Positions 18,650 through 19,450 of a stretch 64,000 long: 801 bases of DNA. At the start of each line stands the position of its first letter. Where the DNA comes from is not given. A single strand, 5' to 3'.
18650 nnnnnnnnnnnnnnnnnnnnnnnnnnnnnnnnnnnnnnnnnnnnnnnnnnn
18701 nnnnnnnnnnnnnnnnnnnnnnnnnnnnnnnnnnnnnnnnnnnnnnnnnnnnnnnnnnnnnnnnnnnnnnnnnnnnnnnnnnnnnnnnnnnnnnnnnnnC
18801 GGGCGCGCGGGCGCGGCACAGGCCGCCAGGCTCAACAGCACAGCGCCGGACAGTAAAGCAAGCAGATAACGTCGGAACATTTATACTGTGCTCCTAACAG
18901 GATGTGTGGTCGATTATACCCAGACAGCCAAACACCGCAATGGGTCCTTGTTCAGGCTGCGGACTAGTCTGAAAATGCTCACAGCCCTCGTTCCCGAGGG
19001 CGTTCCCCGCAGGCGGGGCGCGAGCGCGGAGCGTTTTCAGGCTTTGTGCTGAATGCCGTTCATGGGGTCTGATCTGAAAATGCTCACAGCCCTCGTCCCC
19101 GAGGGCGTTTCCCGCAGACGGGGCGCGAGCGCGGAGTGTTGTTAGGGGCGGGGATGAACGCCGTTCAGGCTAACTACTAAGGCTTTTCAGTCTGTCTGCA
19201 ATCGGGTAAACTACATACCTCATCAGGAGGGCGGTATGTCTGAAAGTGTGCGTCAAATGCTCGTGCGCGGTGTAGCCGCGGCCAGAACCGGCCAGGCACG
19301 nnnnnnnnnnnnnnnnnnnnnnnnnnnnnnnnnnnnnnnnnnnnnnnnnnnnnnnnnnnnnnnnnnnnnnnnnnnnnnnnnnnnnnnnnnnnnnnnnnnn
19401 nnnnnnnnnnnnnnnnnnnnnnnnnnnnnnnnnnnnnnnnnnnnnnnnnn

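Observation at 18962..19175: Two tandem copies of a highly structured roughly 100-nt element upstream of a zinc-ribbon protein gene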

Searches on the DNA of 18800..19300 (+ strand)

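Call 6: search_rna_families(source=window, start=18800, end=19300, threshold=evalue, max_evalue=10)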
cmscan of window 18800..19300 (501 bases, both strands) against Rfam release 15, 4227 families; matches with E-value up to 10: 1.
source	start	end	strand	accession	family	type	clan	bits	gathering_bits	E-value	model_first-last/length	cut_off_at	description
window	19161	19215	-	RF02476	GlsR7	Gene; snRNA; snoRNA; CD-box;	-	13.2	75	5.4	1-59/59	no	Small nucleolar RNA GlsR7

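Call 40: build_rna_model(alignment_id=A3)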
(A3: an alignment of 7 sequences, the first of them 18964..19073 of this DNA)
Model R1 built from alignment A3 (7 sequences, 176 columns); structure: RNAalifold consensus.
model positions 104; base pairs 32; branch points 2; effective number of sequences 1.05; information 0.59 bits per position. Calibrated on 0.2 Mb of random sequence (short: E-values are rough).
structure used (alignment columns):
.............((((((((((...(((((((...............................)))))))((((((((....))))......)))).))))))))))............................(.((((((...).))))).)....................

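Call 41: search_with_rna_model(model_id=R1, sources=[window, L001, L002, L003, L004, L005, L006, L007, L008, L009, L010, L011, L012, L013, L014, L015, L016, L017, L018, L019, L020, L021, L022, L023, L024, L025, L026, L027, L028, L029], max_evalue=10)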
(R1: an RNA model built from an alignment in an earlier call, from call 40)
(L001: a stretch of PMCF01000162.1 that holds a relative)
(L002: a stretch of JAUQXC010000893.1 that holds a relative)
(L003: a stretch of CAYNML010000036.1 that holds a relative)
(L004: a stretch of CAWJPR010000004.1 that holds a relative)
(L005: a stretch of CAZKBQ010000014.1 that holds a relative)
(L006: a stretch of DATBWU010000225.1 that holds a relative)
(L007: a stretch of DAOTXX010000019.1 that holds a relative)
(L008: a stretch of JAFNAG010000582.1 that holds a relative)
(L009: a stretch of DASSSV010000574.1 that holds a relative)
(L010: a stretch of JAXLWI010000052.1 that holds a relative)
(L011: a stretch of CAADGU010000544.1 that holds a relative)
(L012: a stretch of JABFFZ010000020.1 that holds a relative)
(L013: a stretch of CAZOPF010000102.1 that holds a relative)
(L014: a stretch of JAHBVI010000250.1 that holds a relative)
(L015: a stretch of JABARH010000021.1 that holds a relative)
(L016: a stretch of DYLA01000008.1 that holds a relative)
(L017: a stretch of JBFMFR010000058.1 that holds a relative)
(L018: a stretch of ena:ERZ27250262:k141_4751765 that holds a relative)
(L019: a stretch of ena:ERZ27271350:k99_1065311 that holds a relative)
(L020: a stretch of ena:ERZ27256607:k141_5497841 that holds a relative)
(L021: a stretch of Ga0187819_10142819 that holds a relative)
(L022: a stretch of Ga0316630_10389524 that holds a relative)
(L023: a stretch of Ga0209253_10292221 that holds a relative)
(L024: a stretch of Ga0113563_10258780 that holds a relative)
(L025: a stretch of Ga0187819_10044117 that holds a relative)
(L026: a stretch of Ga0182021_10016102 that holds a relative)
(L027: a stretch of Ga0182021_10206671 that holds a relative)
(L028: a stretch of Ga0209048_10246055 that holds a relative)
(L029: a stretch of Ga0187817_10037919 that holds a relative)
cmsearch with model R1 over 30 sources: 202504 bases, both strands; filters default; matches with E-value up to 10: 22.
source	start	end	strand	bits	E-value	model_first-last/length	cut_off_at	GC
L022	319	422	+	118.2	2.8e-26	1-104/104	no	0.6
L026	3617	3720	-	115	1.7e-25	1-104/104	no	0.55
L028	25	127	+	100.7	5.1e-22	1-104/104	no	0.6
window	18964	19073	+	100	7.7e-22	1-104/104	no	0.62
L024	409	559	-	97.8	2.5e-21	1-104/104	no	0.58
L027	166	284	-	95.5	9.5e-21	1-104/104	no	0.63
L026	7311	7394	-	65.4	1.9e-13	1-104/104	no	0.56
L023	1162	1268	+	61.9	1.4e-12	1-64/104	3'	0.66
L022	313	394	-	36.9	1.6e-06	1-104/104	no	0.6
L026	3646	3726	+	36.8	1.6e-06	1-104/104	no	0.58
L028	14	99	-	30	7.7e-05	1-104/104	no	0.6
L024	457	587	+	27.8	0.00026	1-104/104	no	0.59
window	28962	29068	+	24.9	0.0013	1-104/104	no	0.54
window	18951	19045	-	24.9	0.0013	1-104/104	no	0.64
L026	7339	7425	+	23.8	0.0025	1-104/104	no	0.55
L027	194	316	+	21.5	0.0088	1-104/104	no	0.59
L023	1141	1268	-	13.7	0.7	13-104/104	5'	0.61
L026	8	94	-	12.2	1.6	1-104/104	no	0.67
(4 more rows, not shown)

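Call 46: search_with_rna_model(model_id=R1, sources=[L030, L031, L032, L033, L034, L035, L036], max_evalue=1)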
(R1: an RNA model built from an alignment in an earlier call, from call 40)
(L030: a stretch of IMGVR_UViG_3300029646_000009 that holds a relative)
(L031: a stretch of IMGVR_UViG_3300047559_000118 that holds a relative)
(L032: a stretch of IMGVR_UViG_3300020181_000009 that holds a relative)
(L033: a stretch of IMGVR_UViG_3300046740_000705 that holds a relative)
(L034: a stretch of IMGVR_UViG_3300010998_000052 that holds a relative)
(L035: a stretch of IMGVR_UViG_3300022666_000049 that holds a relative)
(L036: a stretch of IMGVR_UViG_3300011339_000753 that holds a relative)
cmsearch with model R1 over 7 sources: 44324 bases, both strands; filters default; matches with E-value up to 1: 2.
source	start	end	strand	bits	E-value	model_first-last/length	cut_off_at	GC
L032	9379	9488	-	12.2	0.34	1-104/104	no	0.68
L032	9498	9556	-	10.3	0.99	1-104/104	no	0.58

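Call 50: search_with_rna_model(model_id=R1, sources=[L037, L038, L039], max_evalue=1)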
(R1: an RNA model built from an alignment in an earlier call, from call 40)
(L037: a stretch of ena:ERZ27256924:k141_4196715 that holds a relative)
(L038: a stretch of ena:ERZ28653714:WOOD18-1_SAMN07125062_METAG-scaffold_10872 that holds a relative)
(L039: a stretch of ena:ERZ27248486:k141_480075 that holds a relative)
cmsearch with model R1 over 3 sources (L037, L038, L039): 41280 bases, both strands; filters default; matches with E-value up to 1: 11.
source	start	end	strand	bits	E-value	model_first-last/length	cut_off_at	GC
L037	9700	9803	+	115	3.4e-26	1-104/104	no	0.55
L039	5162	5265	+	115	3.4e-26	1-104/104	no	0.55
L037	6026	6109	+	65.4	3.9e-14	1-104/104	no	0.56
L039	1488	1571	+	65.4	3.9e-14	1-104/104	no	0.56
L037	9694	9774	-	36.8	3.3e-07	1-104/104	no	0.58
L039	5156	5236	-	36.8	3.3e-07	1-104/104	no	0.58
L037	5995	6081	-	23.8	0.0005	1-104/104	no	0.55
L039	1457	1543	-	23.8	0.0005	1-104/104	no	0.55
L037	13326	13412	+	12.2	0.33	1-104/104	no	0.67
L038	3486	3572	+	12.2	0.33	1-104/104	no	0.67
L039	8788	8874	+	12.2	0.33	1-104/104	no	0.67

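Call 53: search_with_rna_model(model_id=R1, sources=[L041, L042], max_evalue=1)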
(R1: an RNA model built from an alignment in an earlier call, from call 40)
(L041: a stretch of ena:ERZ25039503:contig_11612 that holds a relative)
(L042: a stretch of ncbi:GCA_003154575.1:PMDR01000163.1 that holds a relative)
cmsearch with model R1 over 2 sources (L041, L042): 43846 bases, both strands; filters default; matches with E-value up to 1: 5.
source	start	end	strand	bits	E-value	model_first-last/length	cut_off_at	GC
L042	9370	9473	+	115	3.6e-26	1-104/104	no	0.55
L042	5696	5779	+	65.4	4.1e-14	1-104/104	no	0.56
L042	9364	9444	-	36.8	3.5e-07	1-104/104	no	0.58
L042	5665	5751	-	23.8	0.00053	1-104/104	no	0.55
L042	12804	12890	+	12.2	0.35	1-104/104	no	0.67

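Call 65: search_with_rna_model(model_id=R1, sources=[window, L022, L023, L024, L026, L027, L028], max_evalue=1e-9, make_alignment=true)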
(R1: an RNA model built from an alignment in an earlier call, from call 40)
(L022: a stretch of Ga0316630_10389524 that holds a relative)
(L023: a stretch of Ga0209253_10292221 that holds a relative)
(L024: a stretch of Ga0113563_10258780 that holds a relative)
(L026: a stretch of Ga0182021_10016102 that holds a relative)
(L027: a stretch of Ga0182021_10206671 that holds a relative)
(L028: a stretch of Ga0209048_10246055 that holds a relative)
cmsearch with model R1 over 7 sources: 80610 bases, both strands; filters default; matches with E-value up to 1e-9: 8.
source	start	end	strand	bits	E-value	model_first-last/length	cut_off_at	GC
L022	319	422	+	118.2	1.1e-26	1-104/104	no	0.6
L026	3617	3720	-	115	6.7e-26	1-104/104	no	0.55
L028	25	127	+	100.7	2e-22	1-104/104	no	0.6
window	18964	19073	+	100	3.1e-22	1-104/104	no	0.62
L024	409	559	-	97.8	1e-21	1-104/104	no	0.58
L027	166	284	-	95.5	3.8e-21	1-104/104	no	0.63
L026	7311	7394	-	65.4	7.6e-14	1-104/104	no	0.56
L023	1162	1268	+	61.9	5.4e-13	1-64/104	3'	0.66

Alignment A5: 8 matches aligned to the model, 191 columns, each read 5' to 3' on its own strand. Consensus structure (alignment columns), stored with it:
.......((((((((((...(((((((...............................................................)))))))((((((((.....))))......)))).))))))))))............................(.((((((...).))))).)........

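Call 66: search_with_rna_model(model_id=R1, source=window, start=19066, end=19240, max_evalue=1, show_alignments=1)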
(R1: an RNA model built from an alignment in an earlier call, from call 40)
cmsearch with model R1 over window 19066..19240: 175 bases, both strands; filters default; matches with E-value up to 1: 2.
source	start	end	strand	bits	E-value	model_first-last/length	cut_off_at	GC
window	19069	19178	+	90.7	1.2e-22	1-104/104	no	0.63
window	19082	19130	-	14.3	0.00043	14-63/104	no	0.76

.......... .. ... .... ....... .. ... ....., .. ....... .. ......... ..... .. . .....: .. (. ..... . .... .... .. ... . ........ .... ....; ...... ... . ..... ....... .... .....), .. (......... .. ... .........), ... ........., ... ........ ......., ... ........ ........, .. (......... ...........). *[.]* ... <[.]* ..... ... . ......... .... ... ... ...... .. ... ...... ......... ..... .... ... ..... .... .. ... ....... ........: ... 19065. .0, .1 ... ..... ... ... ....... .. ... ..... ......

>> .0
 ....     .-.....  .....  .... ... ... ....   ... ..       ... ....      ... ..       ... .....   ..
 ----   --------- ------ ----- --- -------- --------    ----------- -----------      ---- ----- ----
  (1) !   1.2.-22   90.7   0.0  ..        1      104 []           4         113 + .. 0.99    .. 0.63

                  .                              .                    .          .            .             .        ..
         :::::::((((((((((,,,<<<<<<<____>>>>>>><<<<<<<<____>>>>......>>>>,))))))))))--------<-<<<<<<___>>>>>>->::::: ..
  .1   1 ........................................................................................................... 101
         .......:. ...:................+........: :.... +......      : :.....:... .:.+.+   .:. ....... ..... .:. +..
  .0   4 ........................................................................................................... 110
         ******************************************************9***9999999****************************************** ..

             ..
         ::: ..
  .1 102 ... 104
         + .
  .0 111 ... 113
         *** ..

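Call 80: search_with_rna_model(model_id=R1, sources=[L043], max_evalue=1, show_alignments=1)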
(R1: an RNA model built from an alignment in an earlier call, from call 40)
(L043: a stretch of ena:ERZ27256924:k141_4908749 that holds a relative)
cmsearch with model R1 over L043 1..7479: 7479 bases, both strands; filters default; matches with E-value up to 1: 4.
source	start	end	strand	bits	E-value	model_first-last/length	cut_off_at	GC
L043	2255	2358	-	119.5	5.2e-28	1-104/104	no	0.61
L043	2283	2378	+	37.6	4e-08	1-104/104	no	0.65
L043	6879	6934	-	15.5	0.0094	14-63/104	no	0.77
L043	6878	6935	+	15.4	0.0099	13-64/104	no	0.76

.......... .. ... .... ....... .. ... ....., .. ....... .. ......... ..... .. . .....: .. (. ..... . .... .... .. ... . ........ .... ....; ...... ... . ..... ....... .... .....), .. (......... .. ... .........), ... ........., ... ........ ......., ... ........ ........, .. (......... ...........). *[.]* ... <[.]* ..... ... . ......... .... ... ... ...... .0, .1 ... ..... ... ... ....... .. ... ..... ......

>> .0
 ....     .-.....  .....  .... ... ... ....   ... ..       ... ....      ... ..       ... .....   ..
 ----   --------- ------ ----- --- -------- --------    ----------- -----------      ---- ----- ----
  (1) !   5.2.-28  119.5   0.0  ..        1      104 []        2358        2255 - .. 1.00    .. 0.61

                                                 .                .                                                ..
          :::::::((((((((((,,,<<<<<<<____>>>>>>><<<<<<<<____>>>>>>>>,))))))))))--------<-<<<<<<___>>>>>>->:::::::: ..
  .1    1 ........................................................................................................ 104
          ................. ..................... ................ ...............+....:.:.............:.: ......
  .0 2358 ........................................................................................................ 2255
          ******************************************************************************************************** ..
